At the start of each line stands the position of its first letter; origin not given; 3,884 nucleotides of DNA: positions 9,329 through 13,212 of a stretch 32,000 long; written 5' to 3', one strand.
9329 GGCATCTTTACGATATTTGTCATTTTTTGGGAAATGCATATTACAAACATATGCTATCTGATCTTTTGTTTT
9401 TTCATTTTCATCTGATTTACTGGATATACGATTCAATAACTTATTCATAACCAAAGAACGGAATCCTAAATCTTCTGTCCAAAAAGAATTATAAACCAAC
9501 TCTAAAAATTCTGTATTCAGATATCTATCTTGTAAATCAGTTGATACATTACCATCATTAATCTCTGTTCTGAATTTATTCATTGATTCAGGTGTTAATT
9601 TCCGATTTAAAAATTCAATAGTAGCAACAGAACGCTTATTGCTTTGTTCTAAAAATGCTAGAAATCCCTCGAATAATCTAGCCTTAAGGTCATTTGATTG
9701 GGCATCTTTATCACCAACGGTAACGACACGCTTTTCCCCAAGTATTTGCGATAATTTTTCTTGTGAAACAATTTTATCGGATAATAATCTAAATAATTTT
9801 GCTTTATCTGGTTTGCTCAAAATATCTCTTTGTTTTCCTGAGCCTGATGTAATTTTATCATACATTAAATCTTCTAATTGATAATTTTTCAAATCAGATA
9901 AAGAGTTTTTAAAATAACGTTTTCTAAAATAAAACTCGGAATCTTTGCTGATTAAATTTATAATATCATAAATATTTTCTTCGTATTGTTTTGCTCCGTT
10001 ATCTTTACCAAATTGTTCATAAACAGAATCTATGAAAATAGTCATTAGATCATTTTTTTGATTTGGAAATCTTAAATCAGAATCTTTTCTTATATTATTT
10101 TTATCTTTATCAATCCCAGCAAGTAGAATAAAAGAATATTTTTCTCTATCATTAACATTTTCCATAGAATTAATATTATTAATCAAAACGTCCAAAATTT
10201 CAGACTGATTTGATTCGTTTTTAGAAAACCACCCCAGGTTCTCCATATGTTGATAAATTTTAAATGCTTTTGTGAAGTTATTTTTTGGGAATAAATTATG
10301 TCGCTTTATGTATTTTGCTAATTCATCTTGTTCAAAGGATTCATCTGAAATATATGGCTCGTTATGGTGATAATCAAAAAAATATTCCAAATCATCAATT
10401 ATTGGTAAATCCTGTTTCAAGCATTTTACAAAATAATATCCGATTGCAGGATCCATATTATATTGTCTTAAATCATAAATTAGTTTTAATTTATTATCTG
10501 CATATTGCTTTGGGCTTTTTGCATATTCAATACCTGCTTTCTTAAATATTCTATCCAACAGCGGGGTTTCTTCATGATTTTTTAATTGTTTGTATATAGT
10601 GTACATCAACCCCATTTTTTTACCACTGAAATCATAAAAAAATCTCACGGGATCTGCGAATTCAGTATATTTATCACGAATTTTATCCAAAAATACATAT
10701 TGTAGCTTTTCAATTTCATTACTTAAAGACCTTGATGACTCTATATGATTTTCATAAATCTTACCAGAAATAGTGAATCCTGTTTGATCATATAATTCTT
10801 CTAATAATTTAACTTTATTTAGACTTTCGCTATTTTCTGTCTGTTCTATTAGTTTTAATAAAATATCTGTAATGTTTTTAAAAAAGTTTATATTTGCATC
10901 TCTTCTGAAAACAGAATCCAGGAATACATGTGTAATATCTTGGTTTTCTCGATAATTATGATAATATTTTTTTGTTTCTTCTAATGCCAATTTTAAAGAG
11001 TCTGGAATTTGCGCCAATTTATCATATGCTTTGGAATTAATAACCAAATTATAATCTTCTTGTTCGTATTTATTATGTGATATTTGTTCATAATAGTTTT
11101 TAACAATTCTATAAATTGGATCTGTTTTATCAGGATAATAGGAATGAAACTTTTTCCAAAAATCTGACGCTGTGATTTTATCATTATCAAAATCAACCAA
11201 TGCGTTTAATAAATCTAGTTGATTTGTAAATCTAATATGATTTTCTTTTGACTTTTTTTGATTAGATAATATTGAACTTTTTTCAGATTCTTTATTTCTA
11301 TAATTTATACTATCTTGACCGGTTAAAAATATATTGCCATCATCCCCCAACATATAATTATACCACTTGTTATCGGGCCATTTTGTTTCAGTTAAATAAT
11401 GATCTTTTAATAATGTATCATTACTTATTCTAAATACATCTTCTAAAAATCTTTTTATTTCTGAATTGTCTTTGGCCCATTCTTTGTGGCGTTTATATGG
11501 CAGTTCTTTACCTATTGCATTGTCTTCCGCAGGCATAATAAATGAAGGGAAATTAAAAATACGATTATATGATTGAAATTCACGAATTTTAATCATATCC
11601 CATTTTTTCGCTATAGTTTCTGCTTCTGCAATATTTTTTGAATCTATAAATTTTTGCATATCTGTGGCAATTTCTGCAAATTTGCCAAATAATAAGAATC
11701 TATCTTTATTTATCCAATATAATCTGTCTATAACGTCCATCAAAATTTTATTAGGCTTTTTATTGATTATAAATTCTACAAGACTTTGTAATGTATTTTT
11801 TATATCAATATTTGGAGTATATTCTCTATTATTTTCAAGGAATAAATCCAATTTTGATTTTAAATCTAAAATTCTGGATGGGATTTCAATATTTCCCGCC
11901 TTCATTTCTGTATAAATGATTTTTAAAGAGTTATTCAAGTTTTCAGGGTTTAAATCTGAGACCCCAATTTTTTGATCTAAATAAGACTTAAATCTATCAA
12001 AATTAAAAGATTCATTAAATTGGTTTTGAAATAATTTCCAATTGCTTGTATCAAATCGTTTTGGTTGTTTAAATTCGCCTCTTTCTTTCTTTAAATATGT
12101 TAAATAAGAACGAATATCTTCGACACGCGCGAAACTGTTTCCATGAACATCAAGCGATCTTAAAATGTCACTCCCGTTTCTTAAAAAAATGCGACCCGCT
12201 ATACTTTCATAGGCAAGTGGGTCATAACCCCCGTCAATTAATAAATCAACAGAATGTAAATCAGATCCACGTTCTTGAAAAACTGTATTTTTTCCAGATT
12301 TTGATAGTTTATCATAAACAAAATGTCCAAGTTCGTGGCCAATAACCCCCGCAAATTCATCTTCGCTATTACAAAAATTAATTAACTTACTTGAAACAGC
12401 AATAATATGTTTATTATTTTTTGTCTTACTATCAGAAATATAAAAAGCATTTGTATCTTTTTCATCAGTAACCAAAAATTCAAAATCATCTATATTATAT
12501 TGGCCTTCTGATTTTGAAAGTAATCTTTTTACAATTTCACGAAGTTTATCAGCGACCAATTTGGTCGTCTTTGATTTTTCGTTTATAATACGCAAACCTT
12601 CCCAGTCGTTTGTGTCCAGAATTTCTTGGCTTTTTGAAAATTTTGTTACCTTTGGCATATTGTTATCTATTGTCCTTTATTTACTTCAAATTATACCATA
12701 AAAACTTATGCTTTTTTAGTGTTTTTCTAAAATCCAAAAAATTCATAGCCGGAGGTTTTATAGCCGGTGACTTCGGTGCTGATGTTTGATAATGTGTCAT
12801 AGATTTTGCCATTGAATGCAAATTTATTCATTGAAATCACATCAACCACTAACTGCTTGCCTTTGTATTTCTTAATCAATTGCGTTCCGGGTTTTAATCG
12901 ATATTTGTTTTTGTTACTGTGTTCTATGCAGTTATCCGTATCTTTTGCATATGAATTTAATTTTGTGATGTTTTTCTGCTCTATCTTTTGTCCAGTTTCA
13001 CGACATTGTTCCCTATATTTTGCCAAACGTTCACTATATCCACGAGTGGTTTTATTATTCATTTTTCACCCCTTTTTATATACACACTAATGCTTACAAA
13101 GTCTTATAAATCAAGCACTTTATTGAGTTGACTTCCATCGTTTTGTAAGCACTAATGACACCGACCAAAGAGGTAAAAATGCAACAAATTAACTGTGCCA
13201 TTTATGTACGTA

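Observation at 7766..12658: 1630-aa island cargo fusing an M48-like metalloprotease module to an ABC1/UbiB-like atypical kinase module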

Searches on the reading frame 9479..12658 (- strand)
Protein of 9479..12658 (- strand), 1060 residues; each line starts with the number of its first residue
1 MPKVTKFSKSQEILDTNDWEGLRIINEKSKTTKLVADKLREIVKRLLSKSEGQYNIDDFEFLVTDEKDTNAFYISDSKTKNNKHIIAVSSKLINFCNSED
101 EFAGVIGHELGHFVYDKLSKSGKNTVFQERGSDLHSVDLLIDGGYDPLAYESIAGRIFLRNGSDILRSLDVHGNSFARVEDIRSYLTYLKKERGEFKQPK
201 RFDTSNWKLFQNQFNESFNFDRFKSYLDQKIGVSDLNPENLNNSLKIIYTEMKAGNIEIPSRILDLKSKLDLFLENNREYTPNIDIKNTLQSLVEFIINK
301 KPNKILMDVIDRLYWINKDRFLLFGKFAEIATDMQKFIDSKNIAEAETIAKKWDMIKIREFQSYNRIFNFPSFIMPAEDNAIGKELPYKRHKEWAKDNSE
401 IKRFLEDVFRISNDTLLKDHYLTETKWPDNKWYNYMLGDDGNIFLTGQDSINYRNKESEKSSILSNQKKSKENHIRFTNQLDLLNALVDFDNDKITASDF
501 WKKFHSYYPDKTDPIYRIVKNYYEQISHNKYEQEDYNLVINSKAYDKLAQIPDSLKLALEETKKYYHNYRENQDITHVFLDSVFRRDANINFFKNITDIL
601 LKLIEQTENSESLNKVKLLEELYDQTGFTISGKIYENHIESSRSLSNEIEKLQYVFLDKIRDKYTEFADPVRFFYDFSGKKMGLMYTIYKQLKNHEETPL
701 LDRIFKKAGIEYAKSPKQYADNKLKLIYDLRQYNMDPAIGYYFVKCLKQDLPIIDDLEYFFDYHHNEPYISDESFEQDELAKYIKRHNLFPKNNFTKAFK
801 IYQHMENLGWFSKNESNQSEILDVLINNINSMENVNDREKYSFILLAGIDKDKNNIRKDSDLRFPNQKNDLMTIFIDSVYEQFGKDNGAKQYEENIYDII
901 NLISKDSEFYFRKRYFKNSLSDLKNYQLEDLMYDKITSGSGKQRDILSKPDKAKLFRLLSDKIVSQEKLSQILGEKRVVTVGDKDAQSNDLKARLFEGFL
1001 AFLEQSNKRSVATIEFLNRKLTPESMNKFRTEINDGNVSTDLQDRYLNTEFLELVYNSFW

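Call 66: predict_structure(alignment_id=A5)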
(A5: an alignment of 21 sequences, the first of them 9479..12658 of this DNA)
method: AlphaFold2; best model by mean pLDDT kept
length: 1060 residues; sequences in the alignment: 21
mean_pLDDT: 84.3   pTM: 0.59
mean pLDDT of the five models: 84.3, 84.1, 82.9, 80.8, 80.6
residues with pLDDT >= 90: 401; 70-90: 536; 50-70: 109; < 50: 14
segments of 3 or more residues with pLDDT < 50: 1-7, 978-982
pLDDT, mean of each block of 10 residues (from residue 1): 41 83 88 93 88 81 89 90 92 91 94 79 75 91 90 86 63 80 88 73 75 90 88 89 94 88 92 90 93 93 88 91 92 95 94 88 88 91 91 92 91 65 88 85 88 82 84 91 95 95 89 85 82 92 92 89 70 76 91 95 92 89 87 80 87 92 92 86 87 84 88 80 79 68 82 69 66 81 88 90 87 90 94 93 92 80 90 94 81 84 80 82 60 66 79 80 68 58 57 72 76 89 91 77 84 87
secondary structure, 60 per line:
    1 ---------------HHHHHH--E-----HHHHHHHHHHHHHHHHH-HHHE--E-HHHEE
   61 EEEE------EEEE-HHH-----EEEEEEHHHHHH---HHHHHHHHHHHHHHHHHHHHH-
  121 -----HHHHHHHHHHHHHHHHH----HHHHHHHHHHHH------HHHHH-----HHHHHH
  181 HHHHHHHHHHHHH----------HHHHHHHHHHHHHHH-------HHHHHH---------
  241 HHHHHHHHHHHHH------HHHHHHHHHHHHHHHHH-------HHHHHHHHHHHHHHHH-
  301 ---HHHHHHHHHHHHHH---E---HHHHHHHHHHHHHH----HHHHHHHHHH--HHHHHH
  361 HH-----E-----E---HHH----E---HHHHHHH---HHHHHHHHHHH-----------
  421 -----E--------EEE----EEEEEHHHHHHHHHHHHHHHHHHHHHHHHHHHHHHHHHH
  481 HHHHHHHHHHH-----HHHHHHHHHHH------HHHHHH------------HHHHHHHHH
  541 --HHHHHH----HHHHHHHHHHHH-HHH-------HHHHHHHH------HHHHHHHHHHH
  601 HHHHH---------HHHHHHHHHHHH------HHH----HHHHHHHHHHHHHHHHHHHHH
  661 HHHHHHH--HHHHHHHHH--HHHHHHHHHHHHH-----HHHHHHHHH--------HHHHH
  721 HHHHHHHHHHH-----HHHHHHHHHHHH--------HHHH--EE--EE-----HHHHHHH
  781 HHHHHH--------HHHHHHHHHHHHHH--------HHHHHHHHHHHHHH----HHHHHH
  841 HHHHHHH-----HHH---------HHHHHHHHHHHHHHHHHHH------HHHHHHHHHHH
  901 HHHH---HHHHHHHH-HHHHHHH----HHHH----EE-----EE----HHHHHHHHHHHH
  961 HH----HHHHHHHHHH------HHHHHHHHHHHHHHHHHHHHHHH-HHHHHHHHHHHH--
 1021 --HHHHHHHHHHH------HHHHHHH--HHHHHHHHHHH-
elements in order (helices of 4 or more, strands of 3 or more residues): H16-21 H30-46 E59-64 E71-74 E84-89 H90-95 H99-119 H126-142 H147-158 H165-169 H175-193 H204-218 H226-231 H241-253 H260-276 H284-299 H304-317 H325-338 H343-352 H355-362 H389-395 H399-409 E435-437 E442-446 H447-491 H497-507 H514-519 H532-540 H543-548 H553-564 H576-583 H590-605 H615-626 H640-667 H670-678 H681-693 H699-707 H716-731 H737-748 H757-760 H774-786 H795-808 H817-830 H835-847 H865-883 H890-904 H908-915 H917-923 H928-931 H949-962 H967-976 H983-1005 H1007-1018 H1023-1033 H1040-1046 H1049-1059

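Call 73: fold_search(model_id=the predicted structure, library=pdb)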
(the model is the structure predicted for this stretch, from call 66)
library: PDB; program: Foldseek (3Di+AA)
matches with E <= 10: 609; with E <= 0.001: 1
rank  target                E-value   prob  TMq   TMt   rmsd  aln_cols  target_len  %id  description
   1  5oqn_A                8.5e-04  0.69  0.10  0.11  29.7      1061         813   10  Crystal structure of the S. cerevisiae condensin Ycg1-Brn1 subcomplex bound to DNA (short kleisin loop) (released 2017-10-18)
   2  5oqq_B                1.4e-03  0.77  0.11  0.13  28.3      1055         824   11  Crystal structure of the S. cerevisiae condensin Ycg1-Brn1 subcomplex (released 2017-10-18)
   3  9g8r_B                1.4e-03  0.60  0.09  0.09  39.9      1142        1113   10  human SKI7-SKI238 complex in the open state (released 2024-10-16)
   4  8f1e_A                1.5e-03  0.75  0.12  0.13  28.4      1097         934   11  Cryo-EM structure of Kap114 bound to Gsp1 (RanGTP) and H2A-H2B (released 2023-07-26)
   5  6ait_F                2.0e-03  1.00  0.15  0.35  19.7       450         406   14  Crystal structure of E. coli BepA (released 2018-12-26)
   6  9g8o_B                3.2e-03  0.35  0.08  0.09  33.5      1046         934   11  human 40S ribosome bound by a SKI238-exosome complex (released 2024-10-16)
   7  5t8v                  3.7e-03  0.66  0.13  0.12  43.6      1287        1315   10  Chaetomium thermophilum cohesin loader SCC2, C-terminal fragment (released 2016-10-19)
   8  6ait_D                3.8e-03  1.00  0.15  0.36  19.4       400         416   14  Crystal structure of E. coli BepA (released 2018-12-26)
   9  7qdr_B                3.8e-03  0.47  0.10  0.09  37.8      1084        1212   10  Apo human SKI complex in the closed state (released 2022-02-02)
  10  6igx_B                4.7e-03  0.85  0.14  0.17  27.1       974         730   10  Crystal structure of human CAP-G in complex with CAP-H (released 2019-03-13)
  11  9cad_D                4.7e-03  0.54  0.12  0.06  35.5      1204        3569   11  Cryo-EM structure of the TRRAP lobe of the native human TIP60 complex (composite structure) (released 2025-06-18)
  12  7q3l_A                4.9e-03  0.85  0.14  0.17  25.8      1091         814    9  Human 17S U2 snRNP 5' domain (released 2022-03-30)
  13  8syn_A                4.9e-03  0.54  0.10  0.12  34.0      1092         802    9  Human VPS35L/VPS29/VPS26C Complex (released 2023-11-01)
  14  5oqr_A                5.5e-03  0.47  0.10  0.11  28.6       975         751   12  Crystal structure of the S. pombe condensin Cnd3-Cnd2 subcomplex (released 2017-10-18)
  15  8h6j_4G               5.7e-03  0.35  0.08  0.09  25.1       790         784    9  Cryo-EM structure of human exon-defined spliceosome in the mature pre-B state. (released 2024-05-01)
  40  3c37_A                1.7e-02  1.00  0.13  0.56   6.7       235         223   16  X-ray structure of the putative Zn-dependent peptidase Q74D82 at the resolution 1.7 A. Northeast Structural Genomics C (released 2008-02-12)
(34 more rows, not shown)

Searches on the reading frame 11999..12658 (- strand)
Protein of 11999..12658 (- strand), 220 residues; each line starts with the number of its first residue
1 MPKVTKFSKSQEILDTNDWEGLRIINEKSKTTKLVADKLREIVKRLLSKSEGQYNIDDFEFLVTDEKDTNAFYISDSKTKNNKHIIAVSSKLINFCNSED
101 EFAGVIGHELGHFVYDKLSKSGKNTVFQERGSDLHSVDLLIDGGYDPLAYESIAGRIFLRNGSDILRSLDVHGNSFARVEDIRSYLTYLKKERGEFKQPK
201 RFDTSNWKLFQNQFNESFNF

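Call 9: search_protein_families(library=pfam, proteins=[window:11999-12658:-], max_evalue=10)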
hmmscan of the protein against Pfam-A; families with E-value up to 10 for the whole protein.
seq(220 aa): 4 families
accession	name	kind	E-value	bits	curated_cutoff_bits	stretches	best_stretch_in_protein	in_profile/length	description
PF01435.24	Peptidase_M48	-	3.3e-11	43.8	20.3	1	36-114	4-77/186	Peptidase family M48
PF10263.15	SprT-like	-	0.077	13.3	25.6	1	48-115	30-74/108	SprT-like family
PF10199.14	Adaptin_binding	-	0.14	13.4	32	1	11-64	9-71/98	Alpha and gamma adaptin binding protein p34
PF18894.6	PhageMetallopep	-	0.14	12.7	23.7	1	82-134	63-112/134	Putative phage metallopeptidase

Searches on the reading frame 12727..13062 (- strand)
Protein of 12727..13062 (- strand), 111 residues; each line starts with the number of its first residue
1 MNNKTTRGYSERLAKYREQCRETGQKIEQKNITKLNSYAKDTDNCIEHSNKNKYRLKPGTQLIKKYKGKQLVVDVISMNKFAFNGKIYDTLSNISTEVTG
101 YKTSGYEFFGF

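Call 6: search_protein_families(library=pfam, proteins=[window:12727-13062:-], max_evalue=0.1)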
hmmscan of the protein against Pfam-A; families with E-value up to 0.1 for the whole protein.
window:12727-13062:- (111 aa): 3 families
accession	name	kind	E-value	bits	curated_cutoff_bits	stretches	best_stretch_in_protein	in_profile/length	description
PF11149.13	DUF2924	-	2.1e-18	67.3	31.2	1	7-110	32-133/135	Protein of unknown function (DUF2924)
PF17190.9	RecG_N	-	0.071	14.3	23.1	0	25-69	45-87/89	RecG N-terminal helical domain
PF00540.23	Gag_p17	-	0.084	13.3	20.8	0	52-90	16-52/140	gag gene protein p17 (matrix protein)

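Call 34: search_protein_families(library=padloc, proteins=[window:12727-13062:-], max_evalue=0.01)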
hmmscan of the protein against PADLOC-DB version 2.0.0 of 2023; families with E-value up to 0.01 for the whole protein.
window:12727-13062:- (111 aa): 0 families

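Call 35: search_protein_families(library=ncbifam, proteins=[window:12727-13062:-], max_evalue=0.01)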
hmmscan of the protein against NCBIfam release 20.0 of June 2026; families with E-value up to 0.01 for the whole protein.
window:12727-13062:- (111 aa): 0 families

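Call 99: search_protein_families(library=phrogs, proteins=[window:12727-13062:-], max_evalue=0.001)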
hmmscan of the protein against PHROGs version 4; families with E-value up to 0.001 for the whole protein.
window:12727-13062:- (111 aa): 1 family
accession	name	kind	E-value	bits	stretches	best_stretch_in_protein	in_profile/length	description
phrog_11806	-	unknown function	4.5e-13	50.4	1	9-110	43-143/154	-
